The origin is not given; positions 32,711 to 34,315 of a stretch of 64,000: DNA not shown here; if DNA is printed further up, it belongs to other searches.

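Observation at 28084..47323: Three paralogous ~430-aa divergent DRE-TIM (HMGL-like) metallolyases inside one catabolic cluster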

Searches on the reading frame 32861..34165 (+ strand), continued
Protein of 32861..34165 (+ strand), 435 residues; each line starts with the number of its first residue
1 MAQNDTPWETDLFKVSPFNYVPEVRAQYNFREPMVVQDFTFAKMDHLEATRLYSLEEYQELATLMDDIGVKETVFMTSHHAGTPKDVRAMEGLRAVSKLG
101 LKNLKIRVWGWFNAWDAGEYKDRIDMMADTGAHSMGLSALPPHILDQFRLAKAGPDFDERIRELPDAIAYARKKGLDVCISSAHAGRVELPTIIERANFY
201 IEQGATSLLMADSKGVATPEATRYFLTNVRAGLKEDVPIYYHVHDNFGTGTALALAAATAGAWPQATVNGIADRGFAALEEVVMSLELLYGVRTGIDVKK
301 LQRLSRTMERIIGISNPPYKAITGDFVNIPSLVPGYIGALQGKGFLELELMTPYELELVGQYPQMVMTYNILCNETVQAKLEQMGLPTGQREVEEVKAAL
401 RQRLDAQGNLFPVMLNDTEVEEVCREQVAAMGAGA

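Call 26: fold_search(model_id=the predicted structure, library=pdb)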
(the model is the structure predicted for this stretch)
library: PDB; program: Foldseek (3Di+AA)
matches with E <= 10: 1931; with E <= 0.001: 1014
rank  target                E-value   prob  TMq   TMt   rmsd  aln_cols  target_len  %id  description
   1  6ktq_B                1.6e-19  1.00  0.56  0.61  18.0       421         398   20  Crystal structure of catalytic domain of homocitrate synthase from Sulfolobus acidocaldarius (SaHCS(dRAM)) in complex  (released 2020-09-02)
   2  6ktq_A                1.1e-18  1.00  0.57  0.61  18.1       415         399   21  Crystal structure of catalytic domain of homocitrate synthase from Sulfolobus acidocaldarius (SaHCS(dRAM)) in complex  (released 2020-09-02)
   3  6e1j_A                3.8e-17  1.00  0.55  0.59  17.6       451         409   18  Crystal Structure of Methylthioalkylmalate Synthase (BjuMAM1.1) from Brassica juncea (released 2019-05-08)
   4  3ivu_B                7.4e-17  1.00  0.53  0.59  16.9       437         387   19  Homocitrate Synthase Lys4 bound to 2-OG (released 2009-09-22)
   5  3ivs_A                8.3e-17  1.00  0.53  0.62   6.3       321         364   20  Homocitrate Synthase Lys4 (released 2009-09-22)
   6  6e1j_B                1.7e-16  1.00  0.55  0.58  17.6       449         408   17  Crystal Structure of Methylthioalkylmalate Synthase (BjuMAM1.1) from Brassica juncea (released 2019-05-08)
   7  3ivu_A                1.7e-16  1.00  0.52  0.58  16.3       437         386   18  Homocitrate Synthase Lys4 bound to 2-OG (released 2009-09-22)
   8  3ivt_A                1.9e-16  1.00  0.52  0.57  17.3       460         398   18  Homocitrate Synthase Lys4 bound to 2-OG (released 2009-09-22)
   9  3mi3_A                5.0e-16  1.00  0.52  0.61  15.4       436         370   17  Homocitrate Synthase Lys4 bound to Lysine (released 2010-04-28)
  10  3rmj_A                5.9e-16  1.00  0.56  0.77   4.7       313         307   24  Crystal structure of truncated alpha-Isopropylmalate Synthase from Neisseria meningitidis (released 2012-03-14)
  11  4jn6_A                6.2e-16  1.00  0.54  0.68   8.8       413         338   15  Crystal Structure of the Aldolase-Dehydrogenase Complex from Mycobacterium tuberculosis HRv37 (released 2013-05-08)
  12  3mi3_B                6.6e-16  1.00  0.53  0.61  15.8       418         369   18  Homocitrate Synthase Lys4 bound to Lysine (released 2010-04-28)
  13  3ivs_B                8.7e-16  1.00  0.53  0.63   6.3       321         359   20  Homocitrate Synthase Lys4 (released 2009-09-22)
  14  3rmj_B                9.7e-16  1.00  0.55  0.76   4.8       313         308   24  Crystal structure of truncated alpha-Isopropylmalate Synthase from Neisseria meningitidis (released 2012-03-14)
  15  2zyf                  1.7e-15  1.00  0.55  0.75   5.2       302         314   22  Crystal structure of homocitrate synthase from Thermus thermophilus complexed with magnesuim ion and alpha-ketoglutarate (released 2009-12-22)
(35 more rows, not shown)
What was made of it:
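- On DRE-TIM metallolyase superfamily (Pfam HMGL-like PF00682): Foldseek probability 1.00 to HCS, IPMS, HMGCL, DmpG and PC-CT (call 26).
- Foldseek top hits are HCS 6ktq, MAM synthase 6e1j, HCS 3ivu and IPMS 3rmj at E 1e-19 to 1e-16 (call 26).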

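Call 27: search_solved_structures(query=A2, max_evalue=0.001, show_alignments=5)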
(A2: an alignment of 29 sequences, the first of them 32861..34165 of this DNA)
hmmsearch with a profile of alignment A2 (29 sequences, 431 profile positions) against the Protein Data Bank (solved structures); distinct sequences matched with E-value up to 0.001: 41.
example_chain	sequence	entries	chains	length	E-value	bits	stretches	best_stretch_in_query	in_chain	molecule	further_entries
6ktq_A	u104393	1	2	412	5e-48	167.5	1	34-402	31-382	Homocitrate synthase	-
6e1j_A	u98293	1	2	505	3.7e-37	131.7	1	35-405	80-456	2-isopropylmalate synthase, A genome specific 1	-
3rmj_A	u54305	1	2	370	4.6e-37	131.3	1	34-392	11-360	2-isopropylmalate synthase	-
3eeg_A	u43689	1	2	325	3.9e-32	115.1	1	33-345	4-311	2-isopropylmalate synthase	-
2ztj_A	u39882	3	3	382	4.2e-32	115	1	37-426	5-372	Homocitrate synthase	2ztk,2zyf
3a9i_A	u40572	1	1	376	4.4e-32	114.9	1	37-425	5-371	Homocitrate synthase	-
3ewb_X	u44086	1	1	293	2.4e-31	112.5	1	35-318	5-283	2-isopropylmalate synthase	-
3ivs_A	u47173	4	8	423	4.4e-24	88.6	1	38-427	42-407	Homocitrate synthase, mitochondrial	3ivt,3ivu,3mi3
4ov4_A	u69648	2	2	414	5e-21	78.5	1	33-397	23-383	2-isopropylmalate synthase | isopropylmalate synthase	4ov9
3ble_A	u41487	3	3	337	2.3e-20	76.3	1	23-333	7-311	Citramalate synthase from Leptospira interrogans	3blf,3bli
2nx9_A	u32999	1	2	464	1.2e-14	57.6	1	36-307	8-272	Oxaloacetate decarboxylase 2, subunit alpha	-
1nvm_A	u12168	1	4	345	5.9e-12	48.6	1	166-288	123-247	4-hydroxy-2-oxovalerate aldolase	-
6nds_A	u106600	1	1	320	1.1e-09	41.1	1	139-329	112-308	3-hydroxy-3-methylglutaryl-CoA lyase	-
3mp4_A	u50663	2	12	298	2.2e-09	40.2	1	129-305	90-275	Hydroxymethylglutaryl-CoA lyase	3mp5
2cw6_A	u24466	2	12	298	2.2e-09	40.2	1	129-305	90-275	Hydroxymethylglutaryl-CoA lyase, mitochondrial | Hydroxymethylglutaryl-CoA lyase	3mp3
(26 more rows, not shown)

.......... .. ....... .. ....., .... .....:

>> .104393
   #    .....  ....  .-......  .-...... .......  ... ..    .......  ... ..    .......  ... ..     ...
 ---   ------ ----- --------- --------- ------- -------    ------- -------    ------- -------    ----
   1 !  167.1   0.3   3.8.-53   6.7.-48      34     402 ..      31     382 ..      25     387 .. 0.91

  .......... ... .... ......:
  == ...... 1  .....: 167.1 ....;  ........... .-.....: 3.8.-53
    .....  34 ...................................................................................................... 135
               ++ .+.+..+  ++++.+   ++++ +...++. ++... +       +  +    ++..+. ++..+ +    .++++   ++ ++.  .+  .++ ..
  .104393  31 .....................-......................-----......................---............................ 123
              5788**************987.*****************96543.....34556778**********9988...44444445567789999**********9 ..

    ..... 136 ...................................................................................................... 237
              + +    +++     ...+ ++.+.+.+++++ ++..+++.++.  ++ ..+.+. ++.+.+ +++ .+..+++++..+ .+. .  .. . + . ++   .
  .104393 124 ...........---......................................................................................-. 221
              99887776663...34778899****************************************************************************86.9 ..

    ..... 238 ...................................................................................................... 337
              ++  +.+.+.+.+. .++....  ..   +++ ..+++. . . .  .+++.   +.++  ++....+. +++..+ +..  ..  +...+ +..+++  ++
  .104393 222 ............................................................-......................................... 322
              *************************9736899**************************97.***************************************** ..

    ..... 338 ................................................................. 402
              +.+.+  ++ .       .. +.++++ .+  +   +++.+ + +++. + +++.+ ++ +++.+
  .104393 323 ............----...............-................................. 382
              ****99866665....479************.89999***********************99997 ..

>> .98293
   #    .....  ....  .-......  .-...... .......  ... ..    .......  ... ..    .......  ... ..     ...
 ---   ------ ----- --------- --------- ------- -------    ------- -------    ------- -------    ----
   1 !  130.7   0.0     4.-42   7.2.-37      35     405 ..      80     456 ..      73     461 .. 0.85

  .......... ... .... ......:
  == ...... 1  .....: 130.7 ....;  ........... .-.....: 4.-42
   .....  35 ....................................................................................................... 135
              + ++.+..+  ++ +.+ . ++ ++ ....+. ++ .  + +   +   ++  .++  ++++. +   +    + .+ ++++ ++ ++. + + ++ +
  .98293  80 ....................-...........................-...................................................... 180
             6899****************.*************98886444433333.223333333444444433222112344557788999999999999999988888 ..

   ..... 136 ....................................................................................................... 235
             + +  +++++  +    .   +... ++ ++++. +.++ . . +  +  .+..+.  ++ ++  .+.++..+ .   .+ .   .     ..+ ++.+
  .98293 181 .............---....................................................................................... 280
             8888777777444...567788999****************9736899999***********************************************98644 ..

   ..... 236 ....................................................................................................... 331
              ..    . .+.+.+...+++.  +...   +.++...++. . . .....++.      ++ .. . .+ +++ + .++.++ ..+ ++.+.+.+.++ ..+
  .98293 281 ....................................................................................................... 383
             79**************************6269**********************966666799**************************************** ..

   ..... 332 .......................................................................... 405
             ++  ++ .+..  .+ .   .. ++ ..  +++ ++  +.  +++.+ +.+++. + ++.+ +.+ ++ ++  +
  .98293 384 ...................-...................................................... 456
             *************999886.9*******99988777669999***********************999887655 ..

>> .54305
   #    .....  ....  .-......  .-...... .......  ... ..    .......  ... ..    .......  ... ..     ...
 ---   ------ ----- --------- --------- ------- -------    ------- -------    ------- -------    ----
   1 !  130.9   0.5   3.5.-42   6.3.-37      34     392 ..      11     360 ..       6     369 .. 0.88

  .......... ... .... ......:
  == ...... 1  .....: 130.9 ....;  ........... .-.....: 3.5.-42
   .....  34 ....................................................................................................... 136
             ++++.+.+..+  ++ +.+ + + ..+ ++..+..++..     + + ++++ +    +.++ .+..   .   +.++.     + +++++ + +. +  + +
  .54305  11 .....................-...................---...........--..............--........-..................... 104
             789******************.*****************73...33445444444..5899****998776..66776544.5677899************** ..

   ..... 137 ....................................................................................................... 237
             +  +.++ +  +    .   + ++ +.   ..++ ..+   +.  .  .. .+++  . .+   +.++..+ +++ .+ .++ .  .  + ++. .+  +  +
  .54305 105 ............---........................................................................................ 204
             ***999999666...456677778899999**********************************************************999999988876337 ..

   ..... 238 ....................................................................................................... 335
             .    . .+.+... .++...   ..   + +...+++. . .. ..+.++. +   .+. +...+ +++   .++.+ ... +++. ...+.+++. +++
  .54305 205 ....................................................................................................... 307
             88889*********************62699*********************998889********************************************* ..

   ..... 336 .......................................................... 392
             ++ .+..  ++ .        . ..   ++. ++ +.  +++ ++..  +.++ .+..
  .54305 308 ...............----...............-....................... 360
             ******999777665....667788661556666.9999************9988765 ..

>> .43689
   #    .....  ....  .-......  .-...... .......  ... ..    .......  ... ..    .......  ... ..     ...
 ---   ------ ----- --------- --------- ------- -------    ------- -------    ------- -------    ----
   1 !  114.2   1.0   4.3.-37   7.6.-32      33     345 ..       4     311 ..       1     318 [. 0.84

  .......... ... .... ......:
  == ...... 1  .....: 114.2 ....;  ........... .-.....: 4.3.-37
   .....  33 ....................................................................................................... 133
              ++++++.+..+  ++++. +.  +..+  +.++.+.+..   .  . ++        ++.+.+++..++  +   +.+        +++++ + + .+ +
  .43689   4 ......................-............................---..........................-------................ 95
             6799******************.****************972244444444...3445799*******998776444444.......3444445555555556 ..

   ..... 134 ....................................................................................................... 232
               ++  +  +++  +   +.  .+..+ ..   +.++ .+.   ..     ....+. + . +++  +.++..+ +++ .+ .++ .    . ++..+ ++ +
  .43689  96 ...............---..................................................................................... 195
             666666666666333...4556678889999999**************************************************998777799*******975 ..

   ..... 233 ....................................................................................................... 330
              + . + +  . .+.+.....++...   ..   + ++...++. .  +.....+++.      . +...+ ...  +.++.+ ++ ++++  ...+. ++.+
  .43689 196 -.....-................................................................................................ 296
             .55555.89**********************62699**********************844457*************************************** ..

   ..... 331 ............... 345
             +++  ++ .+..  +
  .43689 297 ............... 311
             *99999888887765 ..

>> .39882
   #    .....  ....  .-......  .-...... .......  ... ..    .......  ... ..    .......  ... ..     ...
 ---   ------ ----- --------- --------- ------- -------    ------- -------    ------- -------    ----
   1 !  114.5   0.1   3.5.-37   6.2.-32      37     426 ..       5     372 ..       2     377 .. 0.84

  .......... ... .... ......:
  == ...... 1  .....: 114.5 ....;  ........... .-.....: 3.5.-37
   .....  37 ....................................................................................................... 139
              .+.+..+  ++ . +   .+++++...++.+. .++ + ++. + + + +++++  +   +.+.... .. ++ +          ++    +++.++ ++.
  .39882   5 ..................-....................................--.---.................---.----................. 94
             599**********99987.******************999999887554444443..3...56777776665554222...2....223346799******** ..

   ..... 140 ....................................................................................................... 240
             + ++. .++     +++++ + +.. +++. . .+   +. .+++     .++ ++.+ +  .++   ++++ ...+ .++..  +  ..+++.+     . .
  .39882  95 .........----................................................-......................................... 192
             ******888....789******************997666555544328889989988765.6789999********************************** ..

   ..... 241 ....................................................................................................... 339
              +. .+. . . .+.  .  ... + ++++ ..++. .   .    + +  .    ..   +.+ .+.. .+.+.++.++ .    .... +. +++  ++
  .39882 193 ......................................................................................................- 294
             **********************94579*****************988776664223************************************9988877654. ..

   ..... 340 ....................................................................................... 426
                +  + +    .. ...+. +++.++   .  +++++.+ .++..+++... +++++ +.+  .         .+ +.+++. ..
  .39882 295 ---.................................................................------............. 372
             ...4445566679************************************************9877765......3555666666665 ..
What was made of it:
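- On Claisen-condensation subgroup (IPMS / citramalate / homocitrate / MAM synthases): The profile aligns to T. thermophilus HCS residues 5-372 and to S. acidocaldarius HCS residues 31-382 (call 27).
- The family profile aligns to HCS/IPMS over residues 34-426 (call 27). The profile-PDB alignments put 'DvTlaKidh' on '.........' and '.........' (call 27).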
